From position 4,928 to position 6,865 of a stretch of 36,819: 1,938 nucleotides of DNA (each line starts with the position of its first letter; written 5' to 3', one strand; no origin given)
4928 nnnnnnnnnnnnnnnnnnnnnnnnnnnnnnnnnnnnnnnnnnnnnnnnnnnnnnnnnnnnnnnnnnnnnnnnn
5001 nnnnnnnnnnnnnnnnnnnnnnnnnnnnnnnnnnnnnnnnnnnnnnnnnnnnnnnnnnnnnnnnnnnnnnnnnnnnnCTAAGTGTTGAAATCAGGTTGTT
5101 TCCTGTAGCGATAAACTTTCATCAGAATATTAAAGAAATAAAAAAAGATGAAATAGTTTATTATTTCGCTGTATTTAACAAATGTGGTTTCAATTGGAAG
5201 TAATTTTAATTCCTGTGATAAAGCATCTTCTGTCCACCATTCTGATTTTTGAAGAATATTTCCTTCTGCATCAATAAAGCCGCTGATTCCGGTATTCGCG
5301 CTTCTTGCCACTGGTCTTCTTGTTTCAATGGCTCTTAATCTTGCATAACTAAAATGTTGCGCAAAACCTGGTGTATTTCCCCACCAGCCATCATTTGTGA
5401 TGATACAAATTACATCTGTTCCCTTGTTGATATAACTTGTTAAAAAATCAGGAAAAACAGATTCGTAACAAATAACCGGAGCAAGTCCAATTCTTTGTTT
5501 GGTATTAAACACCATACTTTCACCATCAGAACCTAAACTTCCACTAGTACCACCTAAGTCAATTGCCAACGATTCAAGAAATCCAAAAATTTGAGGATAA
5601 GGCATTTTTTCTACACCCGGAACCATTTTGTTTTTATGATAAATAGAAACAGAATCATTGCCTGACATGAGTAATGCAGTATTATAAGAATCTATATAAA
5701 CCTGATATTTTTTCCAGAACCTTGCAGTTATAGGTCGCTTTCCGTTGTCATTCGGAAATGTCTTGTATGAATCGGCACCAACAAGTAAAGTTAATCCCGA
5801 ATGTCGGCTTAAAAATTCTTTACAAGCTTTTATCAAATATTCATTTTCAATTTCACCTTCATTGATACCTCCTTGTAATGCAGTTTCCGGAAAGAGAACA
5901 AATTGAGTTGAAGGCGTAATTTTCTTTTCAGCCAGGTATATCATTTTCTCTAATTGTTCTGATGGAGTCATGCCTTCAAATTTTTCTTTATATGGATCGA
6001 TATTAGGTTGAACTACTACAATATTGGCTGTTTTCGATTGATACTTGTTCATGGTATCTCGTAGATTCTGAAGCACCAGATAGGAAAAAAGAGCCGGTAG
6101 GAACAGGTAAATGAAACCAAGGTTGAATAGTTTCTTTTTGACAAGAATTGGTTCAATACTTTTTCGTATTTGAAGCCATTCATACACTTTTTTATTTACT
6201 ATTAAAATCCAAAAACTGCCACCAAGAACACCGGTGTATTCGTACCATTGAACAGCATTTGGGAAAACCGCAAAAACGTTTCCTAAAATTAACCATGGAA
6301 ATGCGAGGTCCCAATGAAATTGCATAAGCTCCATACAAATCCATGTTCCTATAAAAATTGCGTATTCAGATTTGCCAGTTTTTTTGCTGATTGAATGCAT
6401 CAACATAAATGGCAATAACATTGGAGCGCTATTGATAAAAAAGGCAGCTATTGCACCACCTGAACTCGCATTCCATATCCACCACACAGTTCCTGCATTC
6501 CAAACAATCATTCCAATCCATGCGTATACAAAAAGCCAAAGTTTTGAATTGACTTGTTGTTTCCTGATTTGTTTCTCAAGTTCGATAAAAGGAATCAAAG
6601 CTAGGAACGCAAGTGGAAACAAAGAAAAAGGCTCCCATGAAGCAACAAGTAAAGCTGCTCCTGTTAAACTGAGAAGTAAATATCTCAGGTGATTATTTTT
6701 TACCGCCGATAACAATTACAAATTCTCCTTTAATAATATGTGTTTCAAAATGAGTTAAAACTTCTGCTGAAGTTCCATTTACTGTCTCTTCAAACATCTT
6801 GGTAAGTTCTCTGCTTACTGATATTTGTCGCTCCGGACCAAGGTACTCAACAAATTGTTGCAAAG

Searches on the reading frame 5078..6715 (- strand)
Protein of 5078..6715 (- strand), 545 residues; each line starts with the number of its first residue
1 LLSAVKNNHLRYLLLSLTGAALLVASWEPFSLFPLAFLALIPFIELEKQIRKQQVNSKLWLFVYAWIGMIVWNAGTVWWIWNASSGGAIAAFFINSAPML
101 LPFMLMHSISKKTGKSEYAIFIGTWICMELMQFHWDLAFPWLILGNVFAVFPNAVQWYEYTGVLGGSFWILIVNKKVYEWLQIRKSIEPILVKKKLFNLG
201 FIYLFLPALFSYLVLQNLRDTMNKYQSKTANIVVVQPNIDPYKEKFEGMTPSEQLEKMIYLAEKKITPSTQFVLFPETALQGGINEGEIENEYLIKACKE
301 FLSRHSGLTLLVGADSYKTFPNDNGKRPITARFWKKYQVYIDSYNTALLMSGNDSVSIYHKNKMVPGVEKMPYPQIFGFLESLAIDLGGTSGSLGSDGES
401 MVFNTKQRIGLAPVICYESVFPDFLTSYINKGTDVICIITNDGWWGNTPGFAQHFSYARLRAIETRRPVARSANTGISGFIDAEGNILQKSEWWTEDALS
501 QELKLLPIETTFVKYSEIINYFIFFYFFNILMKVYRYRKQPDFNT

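Call 67: search_protein_families(library=pfam, proteins=[window:5078-6715:-], max_evalue=0.00001)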
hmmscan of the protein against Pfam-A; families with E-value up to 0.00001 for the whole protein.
window:5078-6715:- (545 aa): 2 families
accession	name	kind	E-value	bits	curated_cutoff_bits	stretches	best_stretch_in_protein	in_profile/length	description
PF20154.4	LNT_N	-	5.8e-21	75.8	27.1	1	20-174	2-157/159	Apolipoprotein N-acyltransferase N-terminal domain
PF00795.27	CN_hydrolase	-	1.7e-20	73.9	23.2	1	253-505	19-248/256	Carbon-nitrogen hydrolase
